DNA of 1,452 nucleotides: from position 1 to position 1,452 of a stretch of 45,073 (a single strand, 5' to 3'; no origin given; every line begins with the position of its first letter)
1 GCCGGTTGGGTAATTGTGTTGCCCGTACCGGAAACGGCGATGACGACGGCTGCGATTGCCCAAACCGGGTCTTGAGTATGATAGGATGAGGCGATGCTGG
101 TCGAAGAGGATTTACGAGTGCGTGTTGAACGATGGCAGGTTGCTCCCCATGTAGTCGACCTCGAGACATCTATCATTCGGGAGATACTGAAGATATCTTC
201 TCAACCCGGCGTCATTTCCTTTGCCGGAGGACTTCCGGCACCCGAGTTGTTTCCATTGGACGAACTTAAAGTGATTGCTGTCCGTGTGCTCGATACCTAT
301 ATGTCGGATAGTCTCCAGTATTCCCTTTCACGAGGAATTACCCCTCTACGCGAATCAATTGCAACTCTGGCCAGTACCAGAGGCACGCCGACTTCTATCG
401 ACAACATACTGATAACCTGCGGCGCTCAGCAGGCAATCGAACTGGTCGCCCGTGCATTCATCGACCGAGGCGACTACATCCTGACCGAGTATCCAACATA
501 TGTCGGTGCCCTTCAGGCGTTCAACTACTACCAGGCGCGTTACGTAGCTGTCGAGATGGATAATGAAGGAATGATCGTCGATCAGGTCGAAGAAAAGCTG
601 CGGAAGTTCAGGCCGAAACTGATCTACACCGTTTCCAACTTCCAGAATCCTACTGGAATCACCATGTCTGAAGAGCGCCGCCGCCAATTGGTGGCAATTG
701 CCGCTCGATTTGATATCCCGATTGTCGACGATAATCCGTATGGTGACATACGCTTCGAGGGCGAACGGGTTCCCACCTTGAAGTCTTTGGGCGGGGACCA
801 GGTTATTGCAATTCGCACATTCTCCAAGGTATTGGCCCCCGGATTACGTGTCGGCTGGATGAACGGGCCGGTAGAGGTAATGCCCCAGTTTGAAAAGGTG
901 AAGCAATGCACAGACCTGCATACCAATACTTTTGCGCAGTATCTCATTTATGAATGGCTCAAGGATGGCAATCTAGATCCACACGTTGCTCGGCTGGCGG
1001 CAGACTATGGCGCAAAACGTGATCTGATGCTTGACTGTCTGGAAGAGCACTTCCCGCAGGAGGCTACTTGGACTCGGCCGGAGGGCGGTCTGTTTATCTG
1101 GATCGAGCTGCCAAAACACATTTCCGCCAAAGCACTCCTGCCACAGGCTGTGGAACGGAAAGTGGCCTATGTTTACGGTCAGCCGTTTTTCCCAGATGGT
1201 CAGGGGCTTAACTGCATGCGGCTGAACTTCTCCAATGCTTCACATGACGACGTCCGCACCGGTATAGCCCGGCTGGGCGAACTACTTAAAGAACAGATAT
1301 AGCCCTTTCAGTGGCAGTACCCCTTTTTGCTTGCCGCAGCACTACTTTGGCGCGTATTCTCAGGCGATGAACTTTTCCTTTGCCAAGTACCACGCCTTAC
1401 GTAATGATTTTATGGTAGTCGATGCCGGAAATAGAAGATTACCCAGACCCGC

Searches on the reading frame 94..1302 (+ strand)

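Call 59: search_protein_families(library=pfam, proteins=[window:94-1302:+])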
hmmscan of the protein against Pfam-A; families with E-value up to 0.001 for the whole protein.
window:94-1302:+ (402 aa): 2 families
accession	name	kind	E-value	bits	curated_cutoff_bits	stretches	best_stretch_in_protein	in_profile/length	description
PF00155.27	Aminotran_1_2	-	1.1e-30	107.5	19.7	1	70-394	32-361/361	Aminotransferase class I and II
PF12897.13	Asp_aminotransf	-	4.5e-11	42.6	27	1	134-370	132-379/421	Aspartate amino-transferase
